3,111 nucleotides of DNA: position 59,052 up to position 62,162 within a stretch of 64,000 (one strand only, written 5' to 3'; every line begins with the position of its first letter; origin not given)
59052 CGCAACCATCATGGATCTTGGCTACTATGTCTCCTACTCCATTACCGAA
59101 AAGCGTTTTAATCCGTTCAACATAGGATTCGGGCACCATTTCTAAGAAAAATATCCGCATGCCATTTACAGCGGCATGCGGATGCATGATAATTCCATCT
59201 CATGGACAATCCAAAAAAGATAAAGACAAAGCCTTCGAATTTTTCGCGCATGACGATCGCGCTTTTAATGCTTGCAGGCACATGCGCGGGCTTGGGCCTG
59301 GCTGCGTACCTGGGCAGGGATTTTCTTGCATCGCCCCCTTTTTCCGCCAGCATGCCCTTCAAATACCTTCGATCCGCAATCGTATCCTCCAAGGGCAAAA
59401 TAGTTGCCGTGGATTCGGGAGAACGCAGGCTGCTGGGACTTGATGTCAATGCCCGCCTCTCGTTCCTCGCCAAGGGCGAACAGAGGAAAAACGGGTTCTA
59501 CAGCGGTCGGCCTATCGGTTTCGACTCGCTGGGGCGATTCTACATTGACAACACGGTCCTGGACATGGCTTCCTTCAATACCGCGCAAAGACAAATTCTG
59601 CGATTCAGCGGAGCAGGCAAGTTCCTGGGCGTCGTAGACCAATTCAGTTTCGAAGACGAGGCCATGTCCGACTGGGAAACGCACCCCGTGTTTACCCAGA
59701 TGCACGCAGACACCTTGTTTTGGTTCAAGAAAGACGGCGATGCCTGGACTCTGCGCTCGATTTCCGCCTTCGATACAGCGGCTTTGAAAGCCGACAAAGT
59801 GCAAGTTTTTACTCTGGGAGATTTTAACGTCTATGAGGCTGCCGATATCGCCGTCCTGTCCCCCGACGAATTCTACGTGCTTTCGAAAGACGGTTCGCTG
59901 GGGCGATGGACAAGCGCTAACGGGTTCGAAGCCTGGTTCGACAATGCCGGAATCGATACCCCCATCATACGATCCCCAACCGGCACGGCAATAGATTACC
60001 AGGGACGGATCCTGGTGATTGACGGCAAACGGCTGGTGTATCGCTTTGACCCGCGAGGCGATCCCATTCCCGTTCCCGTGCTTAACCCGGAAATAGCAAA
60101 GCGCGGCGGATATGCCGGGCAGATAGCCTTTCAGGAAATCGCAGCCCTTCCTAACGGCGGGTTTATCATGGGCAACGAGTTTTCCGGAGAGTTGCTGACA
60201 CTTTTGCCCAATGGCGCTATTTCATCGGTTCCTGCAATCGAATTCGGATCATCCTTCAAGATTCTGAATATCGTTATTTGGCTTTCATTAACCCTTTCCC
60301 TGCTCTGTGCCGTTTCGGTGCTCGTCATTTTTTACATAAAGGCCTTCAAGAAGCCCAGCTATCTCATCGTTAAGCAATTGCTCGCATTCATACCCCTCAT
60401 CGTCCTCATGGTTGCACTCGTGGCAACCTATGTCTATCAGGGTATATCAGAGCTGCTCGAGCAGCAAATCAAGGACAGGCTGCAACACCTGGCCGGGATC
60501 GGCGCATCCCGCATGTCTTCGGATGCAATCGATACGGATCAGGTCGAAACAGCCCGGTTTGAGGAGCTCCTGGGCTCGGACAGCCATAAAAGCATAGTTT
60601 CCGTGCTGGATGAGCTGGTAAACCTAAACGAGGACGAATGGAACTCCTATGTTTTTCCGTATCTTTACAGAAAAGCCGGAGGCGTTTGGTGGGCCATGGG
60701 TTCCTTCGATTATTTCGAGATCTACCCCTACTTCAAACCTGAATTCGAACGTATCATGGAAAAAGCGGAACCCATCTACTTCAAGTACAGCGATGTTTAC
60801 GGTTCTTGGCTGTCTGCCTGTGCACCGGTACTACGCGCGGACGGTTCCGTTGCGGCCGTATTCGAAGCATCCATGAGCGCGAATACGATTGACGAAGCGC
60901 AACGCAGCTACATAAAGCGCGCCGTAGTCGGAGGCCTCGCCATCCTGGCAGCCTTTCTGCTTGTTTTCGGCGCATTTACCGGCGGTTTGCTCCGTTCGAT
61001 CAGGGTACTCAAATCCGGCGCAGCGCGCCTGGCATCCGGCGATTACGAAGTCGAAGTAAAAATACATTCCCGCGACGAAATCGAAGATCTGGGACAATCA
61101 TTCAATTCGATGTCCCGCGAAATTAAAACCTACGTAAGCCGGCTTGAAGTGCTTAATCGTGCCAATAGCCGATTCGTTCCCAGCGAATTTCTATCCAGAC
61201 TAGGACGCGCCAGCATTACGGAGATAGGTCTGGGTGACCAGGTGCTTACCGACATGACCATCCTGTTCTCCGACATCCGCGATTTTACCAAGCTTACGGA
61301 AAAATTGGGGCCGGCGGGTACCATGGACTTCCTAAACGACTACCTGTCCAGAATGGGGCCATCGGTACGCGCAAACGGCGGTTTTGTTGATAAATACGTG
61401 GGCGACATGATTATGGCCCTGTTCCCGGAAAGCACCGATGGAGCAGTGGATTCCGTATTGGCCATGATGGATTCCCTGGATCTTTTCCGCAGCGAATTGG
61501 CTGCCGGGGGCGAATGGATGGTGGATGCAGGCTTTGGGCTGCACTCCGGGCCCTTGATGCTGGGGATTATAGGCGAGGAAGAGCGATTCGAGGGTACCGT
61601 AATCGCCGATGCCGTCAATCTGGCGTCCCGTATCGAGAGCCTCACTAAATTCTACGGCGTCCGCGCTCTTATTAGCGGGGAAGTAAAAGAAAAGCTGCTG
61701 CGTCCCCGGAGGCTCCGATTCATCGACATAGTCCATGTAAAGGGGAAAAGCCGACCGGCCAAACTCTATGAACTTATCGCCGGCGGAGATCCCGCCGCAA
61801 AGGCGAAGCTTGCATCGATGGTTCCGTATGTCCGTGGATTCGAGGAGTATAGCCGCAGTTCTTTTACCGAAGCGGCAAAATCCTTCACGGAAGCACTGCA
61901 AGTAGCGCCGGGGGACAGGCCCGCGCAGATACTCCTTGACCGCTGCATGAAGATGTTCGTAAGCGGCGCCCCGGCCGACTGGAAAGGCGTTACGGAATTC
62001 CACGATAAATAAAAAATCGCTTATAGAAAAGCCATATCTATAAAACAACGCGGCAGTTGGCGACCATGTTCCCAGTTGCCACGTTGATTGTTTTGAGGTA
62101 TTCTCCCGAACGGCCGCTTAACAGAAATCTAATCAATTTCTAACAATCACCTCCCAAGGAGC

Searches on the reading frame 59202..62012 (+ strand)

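Call 59: search_protein_families(library=pfam, proteins=[window:59202-62012:+])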
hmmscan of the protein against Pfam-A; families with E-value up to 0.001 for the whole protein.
window:59202-62012:+ (936 aa): 2 families
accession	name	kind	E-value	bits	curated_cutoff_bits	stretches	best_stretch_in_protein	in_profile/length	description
PF00211.25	Guanylate_cyc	-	1e-12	48.5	21.9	1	683-851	7-175/183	Adenylate and Guanylate cyclase catalytic domain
PF00672.30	HAMP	-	1.1e-12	48.4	25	1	594-642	4-52/53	HAMP domain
